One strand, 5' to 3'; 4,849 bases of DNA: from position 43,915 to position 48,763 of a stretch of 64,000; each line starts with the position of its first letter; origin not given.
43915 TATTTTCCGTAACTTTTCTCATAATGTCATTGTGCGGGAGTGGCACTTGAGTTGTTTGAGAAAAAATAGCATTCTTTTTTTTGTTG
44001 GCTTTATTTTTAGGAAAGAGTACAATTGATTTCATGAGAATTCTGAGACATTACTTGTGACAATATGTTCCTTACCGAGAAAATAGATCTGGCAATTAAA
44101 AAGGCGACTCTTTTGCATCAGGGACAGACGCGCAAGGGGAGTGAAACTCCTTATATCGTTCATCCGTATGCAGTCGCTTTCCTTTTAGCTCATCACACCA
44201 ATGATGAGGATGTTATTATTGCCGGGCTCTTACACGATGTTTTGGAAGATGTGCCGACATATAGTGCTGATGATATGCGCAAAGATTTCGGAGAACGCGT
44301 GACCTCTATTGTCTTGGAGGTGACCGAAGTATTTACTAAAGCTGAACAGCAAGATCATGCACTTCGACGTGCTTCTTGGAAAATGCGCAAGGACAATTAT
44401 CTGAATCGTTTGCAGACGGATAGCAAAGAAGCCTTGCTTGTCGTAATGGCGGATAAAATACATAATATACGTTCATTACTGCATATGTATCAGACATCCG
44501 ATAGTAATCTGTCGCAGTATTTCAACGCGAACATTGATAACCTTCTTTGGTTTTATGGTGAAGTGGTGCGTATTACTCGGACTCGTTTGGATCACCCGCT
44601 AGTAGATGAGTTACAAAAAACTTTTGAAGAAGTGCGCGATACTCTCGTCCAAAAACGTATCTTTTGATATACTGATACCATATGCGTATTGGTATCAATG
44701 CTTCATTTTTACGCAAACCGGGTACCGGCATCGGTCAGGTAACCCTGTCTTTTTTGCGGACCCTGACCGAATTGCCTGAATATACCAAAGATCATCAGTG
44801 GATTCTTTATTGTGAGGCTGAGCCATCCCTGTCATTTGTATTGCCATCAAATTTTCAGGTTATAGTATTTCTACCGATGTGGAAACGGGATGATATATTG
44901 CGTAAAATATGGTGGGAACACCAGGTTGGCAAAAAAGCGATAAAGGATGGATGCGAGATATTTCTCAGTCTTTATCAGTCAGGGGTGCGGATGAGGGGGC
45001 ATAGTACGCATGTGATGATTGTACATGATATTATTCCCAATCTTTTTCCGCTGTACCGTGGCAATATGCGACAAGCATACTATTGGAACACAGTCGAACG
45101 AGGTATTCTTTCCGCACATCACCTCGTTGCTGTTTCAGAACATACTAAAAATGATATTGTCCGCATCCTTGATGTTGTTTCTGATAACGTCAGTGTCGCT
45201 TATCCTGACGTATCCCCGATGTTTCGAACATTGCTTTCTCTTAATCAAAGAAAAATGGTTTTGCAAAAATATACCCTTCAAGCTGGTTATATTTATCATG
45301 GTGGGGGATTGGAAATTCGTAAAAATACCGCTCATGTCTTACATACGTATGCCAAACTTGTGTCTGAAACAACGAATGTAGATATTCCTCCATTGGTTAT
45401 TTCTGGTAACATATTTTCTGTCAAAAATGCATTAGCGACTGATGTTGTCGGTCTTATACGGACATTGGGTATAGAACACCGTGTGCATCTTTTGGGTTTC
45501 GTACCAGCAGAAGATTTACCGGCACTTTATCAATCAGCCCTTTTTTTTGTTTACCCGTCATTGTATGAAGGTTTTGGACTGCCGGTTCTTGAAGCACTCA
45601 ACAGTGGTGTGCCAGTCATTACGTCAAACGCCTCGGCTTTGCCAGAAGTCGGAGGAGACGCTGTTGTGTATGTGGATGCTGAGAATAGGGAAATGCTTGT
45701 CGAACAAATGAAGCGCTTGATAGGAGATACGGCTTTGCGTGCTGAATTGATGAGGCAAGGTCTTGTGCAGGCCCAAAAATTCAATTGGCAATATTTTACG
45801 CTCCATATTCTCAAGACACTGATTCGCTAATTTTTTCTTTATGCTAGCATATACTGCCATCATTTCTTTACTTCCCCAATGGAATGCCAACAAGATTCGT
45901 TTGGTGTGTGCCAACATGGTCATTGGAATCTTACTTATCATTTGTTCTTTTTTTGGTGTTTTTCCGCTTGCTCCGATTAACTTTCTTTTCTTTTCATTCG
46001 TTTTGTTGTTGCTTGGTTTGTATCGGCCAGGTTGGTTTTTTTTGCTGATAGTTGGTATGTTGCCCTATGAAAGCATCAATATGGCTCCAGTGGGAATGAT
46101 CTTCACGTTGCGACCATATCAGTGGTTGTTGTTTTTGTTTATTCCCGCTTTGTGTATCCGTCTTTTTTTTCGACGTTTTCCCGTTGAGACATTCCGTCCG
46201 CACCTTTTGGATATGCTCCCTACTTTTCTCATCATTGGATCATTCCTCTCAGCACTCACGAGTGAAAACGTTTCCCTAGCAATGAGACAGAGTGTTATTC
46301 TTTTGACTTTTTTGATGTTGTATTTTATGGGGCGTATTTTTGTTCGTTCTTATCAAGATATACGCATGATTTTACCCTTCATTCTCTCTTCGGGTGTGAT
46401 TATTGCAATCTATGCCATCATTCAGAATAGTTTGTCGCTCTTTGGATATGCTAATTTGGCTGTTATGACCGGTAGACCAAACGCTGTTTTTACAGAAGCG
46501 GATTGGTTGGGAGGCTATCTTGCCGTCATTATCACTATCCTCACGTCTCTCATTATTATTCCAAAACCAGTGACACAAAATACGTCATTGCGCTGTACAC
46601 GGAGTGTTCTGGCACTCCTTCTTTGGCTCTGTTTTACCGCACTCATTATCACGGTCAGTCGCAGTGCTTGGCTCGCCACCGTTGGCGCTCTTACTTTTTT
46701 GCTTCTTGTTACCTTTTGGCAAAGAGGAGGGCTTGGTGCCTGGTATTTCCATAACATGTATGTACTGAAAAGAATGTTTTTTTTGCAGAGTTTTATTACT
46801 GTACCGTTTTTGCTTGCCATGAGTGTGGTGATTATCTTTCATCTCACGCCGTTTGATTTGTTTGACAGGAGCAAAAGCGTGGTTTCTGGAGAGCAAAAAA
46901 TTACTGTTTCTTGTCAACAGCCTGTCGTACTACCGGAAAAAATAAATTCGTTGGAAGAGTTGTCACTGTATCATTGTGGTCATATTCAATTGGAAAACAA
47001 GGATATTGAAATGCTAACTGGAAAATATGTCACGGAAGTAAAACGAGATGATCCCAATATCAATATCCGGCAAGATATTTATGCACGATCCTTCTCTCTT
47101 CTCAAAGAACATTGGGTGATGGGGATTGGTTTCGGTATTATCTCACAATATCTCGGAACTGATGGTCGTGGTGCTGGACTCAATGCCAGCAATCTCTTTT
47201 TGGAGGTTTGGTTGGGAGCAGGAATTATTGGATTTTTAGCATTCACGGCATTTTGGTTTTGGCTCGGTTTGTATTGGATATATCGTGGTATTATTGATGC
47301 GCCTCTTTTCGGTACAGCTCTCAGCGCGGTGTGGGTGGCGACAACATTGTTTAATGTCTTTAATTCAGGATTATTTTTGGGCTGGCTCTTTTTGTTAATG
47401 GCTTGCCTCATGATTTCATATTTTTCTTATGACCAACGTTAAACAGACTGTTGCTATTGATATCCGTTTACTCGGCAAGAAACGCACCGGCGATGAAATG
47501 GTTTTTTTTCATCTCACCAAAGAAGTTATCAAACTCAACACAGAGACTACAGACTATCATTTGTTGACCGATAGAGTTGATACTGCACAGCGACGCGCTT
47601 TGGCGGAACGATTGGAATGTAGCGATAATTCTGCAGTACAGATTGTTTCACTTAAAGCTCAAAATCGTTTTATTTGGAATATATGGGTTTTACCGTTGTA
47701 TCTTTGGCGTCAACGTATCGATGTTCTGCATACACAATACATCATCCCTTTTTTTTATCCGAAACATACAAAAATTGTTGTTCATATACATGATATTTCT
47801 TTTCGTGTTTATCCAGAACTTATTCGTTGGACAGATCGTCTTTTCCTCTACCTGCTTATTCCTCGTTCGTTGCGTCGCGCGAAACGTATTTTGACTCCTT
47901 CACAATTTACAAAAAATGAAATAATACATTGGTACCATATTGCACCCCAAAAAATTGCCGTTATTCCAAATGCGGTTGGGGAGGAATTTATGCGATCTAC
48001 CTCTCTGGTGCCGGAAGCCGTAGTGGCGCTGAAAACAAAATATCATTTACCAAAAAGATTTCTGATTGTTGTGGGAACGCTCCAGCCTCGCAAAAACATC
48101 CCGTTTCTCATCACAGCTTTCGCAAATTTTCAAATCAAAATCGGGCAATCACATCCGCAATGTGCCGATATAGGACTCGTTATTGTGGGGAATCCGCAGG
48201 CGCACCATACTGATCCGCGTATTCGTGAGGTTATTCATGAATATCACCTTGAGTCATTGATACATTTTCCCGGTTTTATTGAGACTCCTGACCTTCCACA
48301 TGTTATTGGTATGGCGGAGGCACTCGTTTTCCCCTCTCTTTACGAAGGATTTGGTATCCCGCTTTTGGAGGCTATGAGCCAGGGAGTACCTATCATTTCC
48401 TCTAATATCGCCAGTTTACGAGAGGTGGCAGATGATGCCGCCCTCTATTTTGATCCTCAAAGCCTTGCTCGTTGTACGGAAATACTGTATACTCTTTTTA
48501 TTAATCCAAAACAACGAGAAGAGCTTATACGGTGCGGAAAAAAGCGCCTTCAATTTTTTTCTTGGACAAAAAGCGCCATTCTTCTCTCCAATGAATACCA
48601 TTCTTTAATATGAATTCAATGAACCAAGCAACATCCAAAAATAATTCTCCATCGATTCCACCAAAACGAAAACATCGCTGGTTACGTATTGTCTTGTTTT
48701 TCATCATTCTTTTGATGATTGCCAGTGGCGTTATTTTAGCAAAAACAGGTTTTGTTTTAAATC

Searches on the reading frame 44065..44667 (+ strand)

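Call 9: search_protein_families(library=pfam, proteins=[window:44065-44667:+], max_evalue=0.001)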
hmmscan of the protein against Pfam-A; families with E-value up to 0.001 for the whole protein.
window:44065-44667:+ (200 aa): 2 families
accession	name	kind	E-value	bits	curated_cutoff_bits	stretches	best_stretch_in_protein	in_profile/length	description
PF13328.12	HD_4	-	5.6e-19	68.8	27.2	1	11-143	2-132/156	HD domain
PF01966.28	HD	-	7.3e-07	29.9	22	1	31-134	2-115/116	HD domain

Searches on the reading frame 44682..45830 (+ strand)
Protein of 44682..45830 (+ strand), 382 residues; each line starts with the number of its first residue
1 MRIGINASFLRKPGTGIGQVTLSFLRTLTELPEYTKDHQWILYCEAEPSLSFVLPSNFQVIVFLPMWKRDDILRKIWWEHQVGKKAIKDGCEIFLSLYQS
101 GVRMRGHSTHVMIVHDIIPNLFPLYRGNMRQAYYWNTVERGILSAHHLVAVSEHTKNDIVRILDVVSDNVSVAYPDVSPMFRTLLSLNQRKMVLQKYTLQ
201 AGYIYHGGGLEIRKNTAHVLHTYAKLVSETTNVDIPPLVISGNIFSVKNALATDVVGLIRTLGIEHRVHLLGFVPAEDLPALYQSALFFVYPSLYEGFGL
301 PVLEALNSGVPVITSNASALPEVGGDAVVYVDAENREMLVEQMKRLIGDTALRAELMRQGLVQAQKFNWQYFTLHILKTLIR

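Call 9: search_protein_families(library=pfam, proteins=[window:44682-45830:+], max_evalue=0.001)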
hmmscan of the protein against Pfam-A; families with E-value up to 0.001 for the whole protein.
window:44682-45830:+ (382 aa): 5 families
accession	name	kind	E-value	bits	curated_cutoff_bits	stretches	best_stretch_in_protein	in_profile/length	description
PF00534.26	Glycos_transf_1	-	3.9e-25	88.8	26.4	1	208-358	22-167/172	Glycosyl transferases group 1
PF13692.12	Glyco_trans_1_4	-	3e-21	76.6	27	1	208-349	8-142/142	Glycosyl transferases group 1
PF20706.3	GT4-conflict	-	1.1e-07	31.6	26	1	268-327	263-323/385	Family 4 Glycosyltransferase in conflict systems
PF13524.12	Glyco_trans_1_2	-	6.2e-07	29.9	25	1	267-365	28-130/144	Glycosyl transferase-like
PF13439.12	Glyco_transf_4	-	2.1e-06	28.3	28.5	1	36-175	18-164/170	Glycosyltransferase Family 4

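Call 82: search_protein_families(library=ncbifam, proteins=[window:44682-45830:+], max_evalue=1e-10)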
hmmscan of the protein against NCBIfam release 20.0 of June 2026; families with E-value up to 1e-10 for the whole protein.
window:44682-45830:+ (382 aa): 7 families
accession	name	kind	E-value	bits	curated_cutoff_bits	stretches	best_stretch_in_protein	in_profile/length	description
TIGR04047.1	MSMEG_0565_glyc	hypoth_equivalog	3.4e-27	95.5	259.85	1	137-371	131-362/373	MSMEG_0565 family glycosyltransferase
TIGR03449.1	mycothiol_MshA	equivalog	2.3e-19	69.6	462.5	1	144-373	164-393/406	D-inositol-3-phosphate glycosyltransferase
NF041876.1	EPS_EpsE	equivalog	1e-15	57.9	400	1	204-361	217-373/389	exopolysaccharide biosynthesis GT4 family glycosyltransferase EpsE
TIGR02149.1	glgA_Coryne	subfamily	1e-14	54.5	302.4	1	110-372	109-379/391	glycogen synthase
TIGR03999.1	thiol_BshA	equivalog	1.1e-13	50.8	273.7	1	133-368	133-358/375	N-acetyl-alpha-D-glucosaminyl L-malate synthase BshA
TIGR03088.1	stp2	hypoth_equivalog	8.2e-13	48.1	409.05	1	146-369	138-359/374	TIGR03088 family PEP-CTERM/XrtA system glycosyltransferase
NF050063.1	ProtGlycPglJ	equivalog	8.4e-12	45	500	1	145-378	145-361/363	N-acetylgalactosamine-N,N'-diacetylbacillosaminyl-diphospho-undecaprenol 4-alpha-N-acetylgalactosaminyltransferase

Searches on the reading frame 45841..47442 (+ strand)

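Call 32: search_protein_families(library=pfam, proteins=[window:45841-47442:+], max_evalue=0.001)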
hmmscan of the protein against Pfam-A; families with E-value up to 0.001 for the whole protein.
window:45841-47442:+ (533 aa): 1 family
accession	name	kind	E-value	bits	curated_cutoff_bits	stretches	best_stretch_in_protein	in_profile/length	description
PF04932.20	Wzy_C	-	2.6e-15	56.9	31.7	1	259-468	1-148/149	O-Antigen ligase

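Call 82: search_protein_families(library=ncbifam, proteins=[window:45841-47442:+], max_evalue=1e-10)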
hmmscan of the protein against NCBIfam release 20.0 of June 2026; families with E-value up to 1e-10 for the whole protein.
window:45841-47442:+ (533 aa): 0 families

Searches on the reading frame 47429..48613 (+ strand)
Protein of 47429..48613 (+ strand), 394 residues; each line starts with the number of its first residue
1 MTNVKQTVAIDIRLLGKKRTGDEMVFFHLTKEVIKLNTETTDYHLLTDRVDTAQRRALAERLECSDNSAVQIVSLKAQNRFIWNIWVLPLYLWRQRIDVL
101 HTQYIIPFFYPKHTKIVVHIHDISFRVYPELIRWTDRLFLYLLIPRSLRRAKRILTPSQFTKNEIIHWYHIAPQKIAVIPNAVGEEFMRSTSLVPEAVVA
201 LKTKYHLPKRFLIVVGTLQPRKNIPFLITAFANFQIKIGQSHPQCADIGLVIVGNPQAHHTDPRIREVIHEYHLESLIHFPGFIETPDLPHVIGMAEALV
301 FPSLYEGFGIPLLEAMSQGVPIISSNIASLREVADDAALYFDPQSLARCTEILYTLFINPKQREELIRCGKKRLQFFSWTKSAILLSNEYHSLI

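Call 32: search_protein_families(library=pfam, proteins=[window:47429-48613:+], max_evalue=0.001)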
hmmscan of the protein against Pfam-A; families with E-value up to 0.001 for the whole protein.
window:47429-48613:+ (394 aa): 5 families
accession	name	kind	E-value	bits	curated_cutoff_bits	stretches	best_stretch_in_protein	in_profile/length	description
PF00534.26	Glycos_transf_1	-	3.1e-28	98.9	26.4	1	209-373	15-172/172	Glycosyl transferases group 1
PF13692.12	Glyco_trans_1_4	-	3.9e-22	79.5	27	1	211-351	3-137/142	Glycosyl transferases group 1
PF13439.12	Glyco_transf_4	-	4.2e-17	63.1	28.5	1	66-183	42-166/170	Glycosyltransferase Family 4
PF13579.12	Glyco_trans_4_4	-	1.4e-08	35.7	29.7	1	85-181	60-157/158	Glycosyl transferase 4-like domain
PF20706.3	GT4-conflict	-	4.7e-05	23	26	1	220-326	210-312/385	Family 4 Glycosyltransferase in conflict systems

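Call 82: search_protein_families(library=ncbifam, proteins=[window:47429-48613:+], max_evalue=1e-10)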
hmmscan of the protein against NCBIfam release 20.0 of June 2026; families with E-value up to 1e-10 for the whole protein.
window:47429-48613:+ (394 aa): 9 families
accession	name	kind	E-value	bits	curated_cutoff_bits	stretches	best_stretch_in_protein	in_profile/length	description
TIGR04047.1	MSMEG_0565_glyc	hypoth_equivalog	1.3e-25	90.3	259.85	1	143-390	131-371/373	MSMEG_0565 family glycosyltransferase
TIGR02149.1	glgA_Coryne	subfamily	1.8e-16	60.3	302.4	1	148-383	142-380/391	glycogen synthase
TIGR04157.1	glyco_rSAM_CFB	subfamily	1.9e-16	60.1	400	1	148-337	167-342/406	TIGR04157 family glycosyltransferase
TIGR03088.1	stp2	hypoth_equivalog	8.5e-16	58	409.05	1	169-336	155-313/374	TIGR03088 family PEP-CTERM/XrtA system glycosyltransferase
TIGR03999.1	thiol_BshA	equivalog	3.9e-15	55.7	273.7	1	95-338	83-315/375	N-acetyl-alpha-D-glucosaminyl L-malate synthase BshA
NF038295.1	EPS_HpsP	equivalog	1.4e-14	53.9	550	1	165-391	168-385/388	hormogonium polysaccharide biosynthesis glycosyltransferase HpsP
TIGR03449.1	mycothiol_MshA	equivalog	1.7e-14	53.6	462.5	1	151-392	165-402/406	D-inositol-3-phosphate glycosyltransferase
NF053513.1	Gtran_IagA_BgsA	equivalog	2.2e-14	53.2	460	1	146-338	101-278/333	LTA glycolipid anchor biosynthesis glycosyltransferase, IagA/BgsA family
NF041876.1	EPS_EpsE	equivalog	4.4e-11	42.7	400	1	213-379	218-382/389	exopolysaccharide biosynthesis GT4 family glycosyltransferase EpsE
